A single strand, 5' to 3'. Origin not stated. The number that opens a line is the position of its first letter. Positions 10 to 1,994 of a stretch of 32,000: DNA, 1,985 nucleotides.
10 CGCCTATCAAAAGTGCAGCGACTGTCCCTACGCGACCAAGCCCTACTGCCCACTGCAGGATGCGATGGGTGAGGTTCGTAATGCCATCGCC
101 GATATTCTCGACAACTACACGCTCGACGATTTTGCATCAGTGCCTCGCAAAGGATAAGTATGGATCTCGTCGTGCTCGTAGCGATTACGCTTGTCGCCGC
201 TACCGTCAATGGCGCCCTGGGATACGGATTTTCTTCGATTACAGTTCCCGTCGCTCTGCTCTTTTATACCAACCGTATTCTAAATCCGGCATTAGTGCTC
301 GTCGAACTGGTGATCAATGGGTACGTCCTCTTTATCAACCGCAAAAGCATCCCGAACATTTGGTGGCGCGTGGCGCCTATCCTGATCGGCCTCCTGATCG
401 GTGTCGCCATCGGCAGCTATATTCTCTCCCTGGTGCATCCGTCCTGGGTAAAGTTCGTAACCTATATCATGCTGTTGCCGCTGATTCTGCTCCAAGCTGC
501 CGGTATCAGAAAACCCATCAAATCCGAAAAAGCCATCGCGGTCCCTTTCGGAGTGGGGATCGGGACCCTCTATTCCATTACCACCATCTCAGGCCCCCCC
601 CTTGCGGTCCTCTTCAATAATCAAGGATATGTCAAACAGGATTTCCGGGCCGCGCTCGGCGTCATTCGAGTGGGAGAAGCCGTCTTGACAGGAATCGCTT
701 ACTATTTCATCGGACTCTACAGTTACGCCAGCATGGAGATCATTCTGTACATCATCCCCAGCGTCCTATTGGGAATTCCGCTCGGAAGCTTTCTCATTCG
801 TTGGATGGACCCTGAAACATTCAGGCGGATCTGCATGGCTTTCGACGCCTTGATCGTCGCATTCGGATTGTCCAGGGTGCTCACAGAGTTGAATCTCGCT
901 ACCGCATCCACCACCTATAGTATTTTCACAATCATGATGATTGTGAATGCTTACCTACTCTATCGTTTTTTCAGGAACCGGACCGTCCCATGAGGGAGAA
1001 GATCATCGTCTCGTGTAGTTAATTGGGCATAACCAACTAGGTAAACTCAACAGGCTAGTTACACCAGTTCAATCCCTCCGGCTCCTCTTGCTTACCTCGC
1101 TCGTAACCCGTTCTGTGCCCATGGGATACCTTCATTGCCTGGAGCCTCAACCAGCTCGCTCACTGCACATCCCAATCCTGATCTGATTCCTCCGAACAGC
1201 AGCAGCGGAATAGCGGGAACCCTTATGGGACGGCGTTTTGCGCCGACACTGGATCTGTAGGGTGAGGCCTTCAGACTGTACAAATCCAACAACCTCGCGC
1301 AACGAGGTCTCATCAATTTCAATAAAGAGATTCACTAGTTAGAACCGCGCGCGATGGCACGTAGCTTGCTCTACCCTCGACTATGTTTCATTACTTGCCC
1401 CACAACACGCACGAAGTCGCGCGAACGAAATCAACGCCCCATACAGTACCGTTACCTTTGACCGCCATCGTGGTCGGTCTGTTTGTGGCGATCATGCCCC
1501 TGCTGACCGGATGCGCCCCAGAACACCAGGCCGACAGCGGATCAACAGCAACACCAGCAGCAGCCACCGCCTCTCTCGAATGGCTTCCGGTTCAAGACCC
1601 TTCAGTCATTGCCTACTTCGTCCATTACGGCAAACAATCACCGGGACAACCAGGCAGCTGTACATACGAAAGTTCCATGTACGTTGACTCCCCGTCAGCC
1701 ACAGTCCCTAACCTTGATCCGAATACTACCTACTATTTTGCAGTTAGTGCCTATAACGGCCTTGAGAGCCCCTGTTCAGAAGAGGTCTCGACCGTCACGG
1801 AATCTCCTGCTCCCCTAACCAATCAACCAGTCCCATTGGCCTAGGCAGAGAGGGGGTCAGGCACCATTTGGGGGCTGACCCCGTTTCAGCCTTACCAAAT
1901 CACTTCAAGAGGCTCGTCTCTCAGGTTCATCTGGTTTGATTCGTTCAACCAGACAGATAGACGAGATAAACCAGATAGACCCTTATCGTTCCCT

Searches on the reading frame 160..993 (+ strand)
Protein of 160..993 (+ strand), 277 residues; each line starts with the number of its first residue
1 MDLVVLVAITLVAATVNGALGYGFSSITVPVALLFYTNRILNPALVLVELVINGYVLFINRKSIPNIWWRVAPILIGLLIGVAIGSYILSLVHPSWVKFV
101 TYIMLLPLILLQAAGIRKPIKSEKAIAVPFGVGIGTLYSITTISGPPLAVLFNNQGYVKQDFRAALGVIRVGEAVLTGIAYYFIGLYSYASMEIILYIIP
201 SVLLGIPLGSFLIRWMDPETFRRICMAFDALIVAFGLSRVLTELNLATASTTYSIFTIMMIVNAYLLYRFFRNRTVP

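Call 51: search_protein_families(library=pfam, proteins=[window:160-993:+], max_evalue=0.00001)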
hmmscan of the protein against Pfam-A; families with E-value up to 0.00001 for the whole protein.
window:160-993:+ (277 aa): 1 family
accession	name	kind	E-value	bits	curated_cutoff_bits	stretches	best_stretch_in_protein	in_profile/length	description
PF01925.25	TauE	-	7.8e-23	81.8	32.6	1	6-232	1-233/237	Sulfite exporter TauE/SafE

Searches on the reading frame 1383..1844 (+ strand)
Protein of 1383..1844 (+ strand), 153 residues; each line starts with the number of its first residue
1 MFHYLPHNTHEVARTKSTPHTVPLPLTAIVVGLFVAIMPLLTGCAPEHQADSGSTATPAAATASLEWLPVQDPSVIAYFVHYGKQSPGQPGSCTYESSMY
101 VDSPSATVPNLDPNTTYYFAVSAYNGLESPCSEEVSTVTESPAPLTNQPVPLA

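Call 51: search_protein_families(library=pfam, proteins=[window:1383-1844:+], max_evalue=0.00001)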
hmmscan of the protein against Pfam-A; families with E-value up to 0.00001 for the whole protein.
window:1383-1844:+ (153 aa): 1 family
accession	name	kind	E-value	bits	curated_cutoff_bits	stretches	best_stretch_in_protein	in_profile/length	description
PF00041.27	fn3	-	1.7e-07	31.8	25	1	61-137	14-83/84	Fibronectin type III domain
